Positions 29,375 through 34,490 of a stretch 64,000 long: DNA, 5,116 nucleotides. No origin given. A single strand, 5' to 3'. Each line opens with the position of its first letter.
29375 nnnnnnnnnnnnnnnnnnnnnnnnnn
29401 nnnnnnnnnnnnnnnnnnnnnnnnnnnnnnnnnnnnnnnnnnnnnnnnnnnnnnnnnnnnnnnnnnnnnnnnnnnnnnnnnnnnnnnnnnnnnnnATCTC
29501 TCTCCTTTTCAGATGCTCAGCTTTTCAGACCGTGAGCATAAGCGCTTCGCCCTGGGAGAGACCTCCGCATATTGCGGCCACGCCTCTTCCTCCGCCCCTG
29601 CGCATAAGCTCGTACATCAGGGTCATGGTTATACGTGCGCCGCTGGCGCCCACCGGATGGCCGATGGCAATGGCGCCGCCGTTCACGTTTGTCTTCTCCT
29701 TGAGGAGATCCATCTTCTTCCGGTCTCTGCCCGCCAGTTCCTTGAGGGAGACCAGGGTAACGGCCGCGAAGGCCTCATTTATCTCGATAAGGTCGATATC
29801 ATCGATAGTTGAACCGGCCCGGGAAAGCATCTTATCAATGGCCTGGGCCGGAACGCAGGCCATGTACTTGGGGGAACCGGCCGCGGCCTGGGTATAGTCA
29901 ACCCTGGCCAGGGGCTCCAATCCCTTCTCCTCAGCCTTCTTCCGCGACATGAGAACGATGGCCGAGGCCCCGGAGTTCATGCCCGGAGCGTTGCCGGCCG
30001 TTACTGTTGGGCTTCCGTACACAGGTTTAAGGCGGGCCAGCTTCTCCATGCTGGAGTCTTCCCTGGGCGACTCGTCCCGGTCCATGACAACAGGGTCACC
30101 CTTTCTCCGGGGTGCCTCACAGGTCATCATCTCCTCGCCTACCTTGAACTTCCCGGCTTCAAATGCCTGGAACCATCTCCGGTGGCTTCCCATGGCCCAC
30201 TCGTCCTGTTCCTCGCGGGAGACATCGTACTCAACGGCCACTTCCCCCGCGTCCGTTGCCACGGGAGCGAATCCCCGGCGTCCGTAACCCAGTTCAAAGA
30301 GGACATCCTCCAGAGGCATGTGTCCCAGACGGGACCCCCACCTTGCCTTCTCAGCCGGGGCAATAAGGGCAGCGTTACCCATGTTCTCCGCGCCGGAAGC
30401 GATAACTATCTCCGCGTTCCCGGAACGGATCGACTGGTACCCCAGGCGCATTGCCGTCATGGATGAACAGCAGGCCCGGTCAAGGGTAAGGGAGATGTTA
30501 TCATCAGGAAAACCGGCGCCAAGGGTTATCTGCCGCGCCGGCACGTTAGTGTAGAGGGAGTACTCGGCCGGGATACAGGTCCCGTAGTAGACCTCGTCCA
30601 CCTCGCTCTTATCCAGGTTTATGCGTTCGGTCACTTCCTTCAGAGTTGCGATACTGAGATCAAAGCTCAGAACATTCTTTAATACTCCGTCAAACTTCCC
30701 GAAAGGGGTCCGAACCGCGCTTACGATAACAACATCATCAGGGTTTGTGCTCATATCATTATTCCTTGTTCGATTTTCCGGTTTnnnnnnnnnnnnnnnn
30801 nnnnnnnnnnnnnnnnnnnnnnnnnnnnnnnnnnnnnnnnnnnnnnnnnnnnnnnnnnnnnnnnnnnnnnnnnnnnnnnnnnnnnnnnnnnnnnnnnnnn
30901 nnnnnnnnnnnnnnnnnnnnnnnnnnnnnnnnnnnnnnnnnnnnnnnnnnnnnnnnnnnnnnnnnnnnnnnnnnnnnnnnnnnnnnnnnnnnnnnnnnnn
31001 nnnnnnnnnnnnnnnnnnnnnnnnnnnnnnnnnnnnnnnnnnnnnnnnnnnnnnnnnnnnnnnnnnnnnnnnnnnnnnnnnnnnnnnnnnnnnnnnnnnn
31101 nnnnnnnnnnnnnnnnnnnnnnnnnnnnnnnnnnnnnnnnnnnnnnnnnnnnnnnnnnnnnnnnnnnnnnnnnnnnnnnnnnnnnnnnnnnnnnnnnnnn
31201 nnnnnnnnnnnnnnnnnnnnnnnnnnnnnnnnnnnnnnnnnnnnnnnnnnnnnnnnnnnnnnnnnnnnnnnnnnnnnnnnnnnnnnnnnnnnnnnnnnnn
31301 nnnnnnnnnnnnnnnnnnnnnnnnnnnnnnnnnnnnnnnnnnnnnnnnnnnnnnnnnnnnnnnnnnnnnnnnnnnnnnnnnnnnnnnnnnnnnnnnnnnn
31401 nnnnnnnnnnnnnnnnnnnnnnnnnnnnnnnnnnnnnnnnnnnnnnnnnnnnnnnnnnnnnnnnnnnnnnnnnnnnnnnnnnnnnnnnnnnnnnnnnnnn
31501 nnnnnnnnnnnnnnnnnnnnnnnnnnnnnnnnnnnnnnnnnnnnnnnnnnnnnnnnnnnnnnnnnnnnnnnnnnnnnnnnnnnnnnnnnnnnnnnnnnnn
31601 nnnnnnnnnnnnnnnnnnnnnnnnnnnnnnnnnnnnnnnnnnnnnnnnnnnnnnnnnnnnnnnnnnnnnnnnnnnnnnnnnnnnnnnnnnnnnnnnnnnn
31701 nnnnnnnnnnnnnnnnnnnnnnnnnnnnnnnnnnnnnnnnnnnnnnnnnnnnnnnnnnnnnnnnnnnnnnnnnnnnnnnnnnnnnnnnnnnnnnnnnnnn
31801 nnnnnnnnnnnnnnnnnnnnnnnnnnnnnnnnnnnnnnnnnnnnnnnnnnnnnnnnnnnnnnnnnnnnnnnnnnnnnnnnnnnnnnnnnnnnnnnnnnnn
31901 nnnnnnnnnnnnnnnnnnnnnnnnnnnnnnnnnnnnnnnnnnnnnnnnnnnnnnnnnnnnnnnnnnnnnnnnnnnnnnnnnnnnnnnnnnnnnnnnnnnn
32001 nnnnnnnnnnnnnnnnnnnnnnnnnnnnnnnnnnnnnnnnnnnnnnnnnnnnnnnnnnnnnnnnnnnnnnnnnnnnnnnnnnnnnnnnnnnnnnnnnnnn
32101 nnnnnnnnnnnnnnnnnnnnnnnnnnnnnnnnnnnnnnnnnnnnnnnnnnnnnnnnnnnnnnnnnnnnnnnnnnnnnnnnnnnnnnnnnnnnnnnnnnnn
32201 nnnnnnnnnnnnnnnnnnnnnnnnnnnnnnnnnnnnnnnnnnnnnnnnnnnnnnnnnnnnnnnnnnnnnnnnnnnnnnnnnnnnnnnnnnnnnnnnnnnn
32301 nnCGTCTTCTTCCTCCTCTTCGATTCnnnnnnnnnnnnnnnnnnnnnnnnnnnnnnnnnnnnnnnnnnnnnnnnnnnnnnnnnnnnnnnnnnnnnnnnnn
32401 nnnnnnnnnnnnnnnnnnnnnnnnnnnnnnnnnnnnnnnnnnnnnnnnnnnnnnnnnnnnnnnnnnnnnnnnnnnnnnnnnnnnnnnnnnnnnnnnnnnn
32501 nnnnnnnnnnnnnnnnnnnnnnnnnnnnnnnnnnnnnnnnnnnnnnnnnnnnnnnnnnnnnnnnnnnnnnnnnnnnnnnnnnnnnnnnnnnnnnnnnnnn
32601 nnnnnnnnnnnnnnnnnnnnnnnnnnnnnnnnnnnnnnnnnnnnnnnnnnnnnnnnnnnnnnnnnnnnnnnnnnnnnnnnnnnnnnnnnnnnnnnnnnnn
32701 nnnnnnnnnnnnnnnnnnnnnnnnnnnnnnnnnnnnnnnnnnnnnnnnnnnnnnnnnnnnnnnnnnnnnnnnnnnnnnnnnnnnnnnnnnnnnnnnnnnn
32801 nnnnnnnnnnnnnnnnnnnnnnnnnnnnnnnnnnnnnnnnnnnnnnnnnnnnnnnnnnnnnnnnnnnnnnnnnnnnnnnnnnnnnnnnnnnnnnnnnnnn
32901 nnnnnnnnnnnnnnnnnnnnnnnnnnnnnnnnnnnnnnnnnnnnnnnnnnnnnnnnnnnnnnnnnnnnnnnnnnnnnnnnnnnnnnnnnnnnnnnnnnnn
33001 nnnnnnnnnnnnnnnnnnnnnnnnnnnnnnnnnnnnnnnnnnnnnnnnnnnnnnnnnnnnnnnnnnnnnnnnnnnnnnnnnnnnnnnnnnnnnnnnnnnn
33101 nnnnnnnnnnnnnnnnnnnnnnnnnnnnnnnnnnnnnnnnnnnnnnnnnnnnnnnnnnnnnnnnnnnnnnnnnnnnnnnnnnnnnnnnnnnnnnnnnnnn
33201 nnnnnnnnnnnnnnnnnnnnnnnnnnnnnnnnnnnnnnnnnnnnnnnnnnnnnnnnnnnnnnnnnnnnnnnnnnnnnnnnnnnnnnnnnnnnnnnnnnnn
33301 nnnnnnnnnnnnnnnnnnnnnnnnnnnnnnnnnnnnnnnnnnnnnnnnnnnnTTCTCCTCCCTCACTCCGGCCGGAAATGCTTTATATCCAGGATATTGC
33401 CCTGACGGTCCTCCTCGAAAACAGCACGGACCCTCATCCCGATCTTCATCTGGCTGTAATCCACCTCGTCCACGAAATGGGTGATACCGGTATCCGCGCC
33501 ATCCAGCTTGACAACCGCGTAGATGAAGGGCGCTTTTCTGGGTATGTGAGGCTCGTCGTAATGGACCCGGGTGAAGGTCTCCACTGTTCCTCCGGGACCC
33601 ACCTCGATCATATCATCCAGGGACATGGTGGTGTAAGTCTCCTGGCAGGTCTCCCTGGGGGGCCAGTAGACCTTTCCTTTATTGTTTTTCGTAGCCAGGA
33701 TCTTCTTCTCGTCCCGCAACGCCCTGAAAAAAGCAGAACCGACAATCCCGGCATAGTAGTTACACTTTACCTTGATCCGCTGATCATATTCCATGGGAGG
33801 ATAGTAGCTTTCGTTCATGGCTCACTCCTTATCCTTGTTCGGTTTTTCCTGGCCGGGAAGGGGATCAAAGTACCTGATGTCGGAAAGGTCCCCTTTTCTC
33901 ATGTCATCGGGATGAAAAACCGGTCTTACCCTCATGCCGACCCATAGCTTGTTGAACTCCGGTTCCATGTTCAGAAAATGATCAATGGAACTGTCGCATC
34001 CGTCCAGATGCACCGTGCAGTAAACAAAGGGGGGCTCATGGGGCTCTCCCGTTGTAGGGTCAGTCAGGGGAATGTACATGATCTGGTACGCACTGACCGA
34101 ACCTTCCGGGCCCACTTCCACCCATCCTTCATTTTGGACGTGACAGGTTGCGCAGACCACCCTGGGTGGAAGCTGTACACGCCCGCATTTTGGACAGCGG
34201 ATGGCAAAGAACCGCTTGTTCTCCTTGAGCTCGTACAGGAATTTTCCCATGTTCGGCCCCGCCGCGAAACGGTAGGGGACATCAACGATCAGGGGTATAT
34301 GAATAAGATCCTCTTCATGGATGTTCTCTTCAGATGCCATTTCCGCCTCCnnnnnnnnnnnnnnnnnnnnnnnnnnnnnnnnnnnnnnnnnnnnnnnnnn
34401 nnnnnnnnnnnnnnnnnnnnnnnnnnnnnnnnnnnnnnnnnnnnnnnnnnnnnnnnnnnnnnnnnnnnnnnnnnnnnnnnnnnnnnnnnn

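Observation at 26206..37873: Tandemly duplicated [true thiolase + Cys-less thiolase-fold pair + two DUF35] modules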

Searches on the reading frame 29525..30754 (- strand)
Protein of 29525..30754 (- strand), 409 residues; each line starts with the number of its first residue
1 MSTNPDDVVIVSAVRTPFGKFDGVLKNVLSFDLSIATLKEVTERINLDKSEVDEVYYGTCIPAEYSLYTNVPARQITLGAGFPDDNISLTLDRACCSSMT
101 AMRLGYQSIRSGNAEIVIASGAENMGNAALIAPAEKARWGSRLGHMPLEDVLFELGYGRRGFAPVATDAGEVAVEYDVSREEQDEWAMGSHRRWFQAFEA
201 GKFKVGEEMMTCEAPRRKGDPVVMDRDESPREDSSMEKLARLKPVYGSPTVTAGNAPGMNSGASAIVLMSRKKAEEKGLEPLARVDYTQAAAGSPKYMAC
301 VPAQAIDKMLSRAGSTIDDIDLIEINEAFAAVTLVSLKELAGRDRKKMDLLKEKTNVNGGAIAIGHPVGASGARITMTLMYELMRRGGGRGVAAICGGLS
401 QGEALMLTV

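Call 3: search_protein_families(library=pfam, proteins=[window:29525-30754:-], max_evalue=0.01)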
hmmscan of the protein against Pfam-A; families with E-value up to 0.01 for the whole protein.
window:29525-30754:- (409 aa): 4 families
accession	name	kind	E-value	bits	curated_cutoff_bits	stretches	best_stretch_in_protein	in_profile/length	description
PF00108.29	Thiolase_N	-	7e-61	206.3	26.4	1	8-271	1-259/260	Thiolase, N-terminal domain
PF02803.24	Thiolase_C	-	1.1e-39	135.3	27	1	280-407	2-121/123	Thiolase, C-terminal domain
PF00109.32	ketoacyl-synt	-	1.6e-06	28.3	20.8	1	88-139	167-218/252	Beta-ketoacyl synthase, N-terminal domain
PF22691.2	Thiolase_C_1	-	0.00082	19.6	28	0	303-340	21-58/144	Thiolase C-terminal domain-like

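Call 23: search_protein_families(library=ncbifam, proteins=[window:29525-30754:-], max_evalue=0.00001)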
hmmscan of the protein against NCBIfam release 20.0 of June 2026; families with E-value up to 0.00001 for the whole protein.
window:29525-30754:- (409 aa): 39 families (the best 25 are shown)
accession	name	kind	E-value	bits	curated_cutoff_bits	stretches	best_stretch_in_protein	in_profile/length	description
NF006086.0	PRK08235.1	equivalog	2.9e-119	398.7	526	1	8-409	4-392/393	acetyl-CoA C-acetyltransferase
TIGR01930.1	AcCoA-C-Actrans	subfamily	4.8e-116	387.8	240.55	1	10-407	1-384/385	acetyl-CoA C-acyltransferase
NF004206.0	PRK05656.1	subfamily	6e-95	318.6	688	1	6-407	2-390/392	acetyl-CoA C-acetyltransferase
NF004853.0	PRK06205.1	subfamily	3.8e-94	316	551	1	7-405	3-398/404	acetyl-CoA C-acetyltransferase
NF006552.0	PRK09051.1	subfamily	1.6e-92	310.8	565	1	6-406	4-391/395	beta-ketothiolase BktB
NF006551.0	PRK09050.1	subfamily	1.7e-87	294.1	605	1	7-407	3-398/401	3-oxoadipyl-CoA thiolase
NF042999.1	bketothiol_BktB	equivalog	1.6e-85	287.7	725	1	7-405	4-389/394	beta-ketothiolase BktB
TIGR02430.1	pcaF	equivalog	1.6e-85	287.6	597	1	7-407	2-397/400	3-oxoadipyl-CoA thiolase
NF005404.0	PRK06954.1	subfamily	7.1e-82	275.5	687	1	3-405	4-392/397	acetyl-CoA C-acetyltransferase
NF005865.0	PRK07801.1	equivalog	2.5e-78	264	591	1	7-401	3-373/382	acetyl-CoA C-acetyltransferase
NF006510.0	PRK08947.1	equivalog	4.1e-77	259.7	519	1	6-405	2-382/387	acetyl-CoA C-acyltransferase FadA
NF042967.1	AcCoAtase_PhaA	equivalog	3.2e-75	253.7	740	1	7-406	3-392/396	acetyl-CoA acetyltransferase PhaA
NF005890.0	PRK07851.1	equivalog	4.5e-74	249.8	580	2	168-407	176-402/406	acetyl-CoA C-acetyltransferase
NF006001.0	PRK08131.1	equivalog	1.9e-72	244.4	622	1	8-407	4-397/401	3-oxoadipyl-CoA thiolase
TIGR02445.1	fadA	equivalog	1.1e-70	238.5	591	2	176-405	156-380/385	acetyl-CoA C-acyltransferase FadA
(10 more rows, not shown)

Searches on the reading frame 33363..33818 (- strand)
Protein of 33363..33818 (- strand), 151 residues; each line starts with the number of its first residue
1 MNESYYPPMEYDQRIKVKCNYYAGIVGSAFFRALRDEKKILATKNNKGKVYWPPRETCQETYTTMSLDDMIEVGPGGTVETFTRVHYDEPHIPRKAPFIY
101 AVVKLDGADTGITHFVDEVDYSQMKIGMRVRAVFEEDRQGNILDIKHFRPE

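Call 3: search_protein_families(library=pfam, proteins=[window:33363-33818:-], max_evalue=0.01)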
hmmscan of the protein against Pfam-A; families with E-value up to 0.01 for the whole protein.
window:33363-33818:- (151 aa): 1 family
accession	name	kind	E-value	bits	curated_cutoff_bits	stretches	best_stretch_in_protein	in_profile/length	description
PF01796.24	OB_ChsH2_C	-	2.2e-14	53.6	27.1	1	72-135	3-65/65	ChsH2, C-terminal OB-fold domain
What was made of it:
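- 33363..33818 (-): D1b, DUF35 protein that has lost three of its four Zn-binding Cys in this genome. Pfam finds the OB domain only (call 3).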

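Call 47: search_protein_families(library=ncbifam, proteins=[window:33363-33818:-], max_evalue=1e-10)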
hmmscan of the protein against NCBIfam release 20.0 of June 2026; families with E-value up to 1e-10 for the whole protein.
window:33363-33818:- (151 aa): 0 families

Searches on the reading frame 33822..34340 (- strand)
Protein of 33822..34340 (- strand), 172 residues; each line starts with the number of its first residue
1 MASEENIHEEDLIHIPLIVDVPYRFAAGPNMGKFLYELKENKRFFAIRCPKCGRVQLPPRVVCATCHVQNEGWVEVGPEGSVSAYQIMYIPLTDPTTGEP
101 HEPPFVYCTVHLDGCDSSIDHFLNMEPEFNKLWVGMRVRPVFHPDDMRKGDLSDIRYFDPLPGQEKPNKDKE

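Call 3: search_protein_families(library=pfam, proteins=[window:33822-34340:-], max_evalue=0.01)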
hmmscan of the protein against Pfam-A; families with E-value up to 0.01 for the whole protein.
window:33822-34340:- (172 aa): 2 families
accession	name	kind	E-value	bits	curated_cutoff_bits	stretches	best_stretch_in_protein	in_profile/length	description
PF12172.15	zf-ChsH2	-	2e-09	37.5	23.2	1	43-69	8-34/37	ChsH2, rubredoxin-like zinc ribbon domain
PF01796.24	OB_ChsH2_C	-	3.8e-07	30.4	27.1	1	73-143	1-65/65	ChsH2, C-terminal OB-fold domain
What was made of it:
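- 33822..34340 (-): D1a, DUF35 protein with a Cys4 zinc ribbon. Pfam zf-ChsH2 plus OB_ChsH2_C (call 3).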

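Call 47: search_protein_families(library=ncbifam, proteins=[window:33822-34340:-], max_evalue=1e-10)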
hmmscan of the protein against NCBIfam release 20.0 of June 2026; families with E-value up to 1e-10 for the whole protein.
window:33822-34340:- (172 aa): 0 families
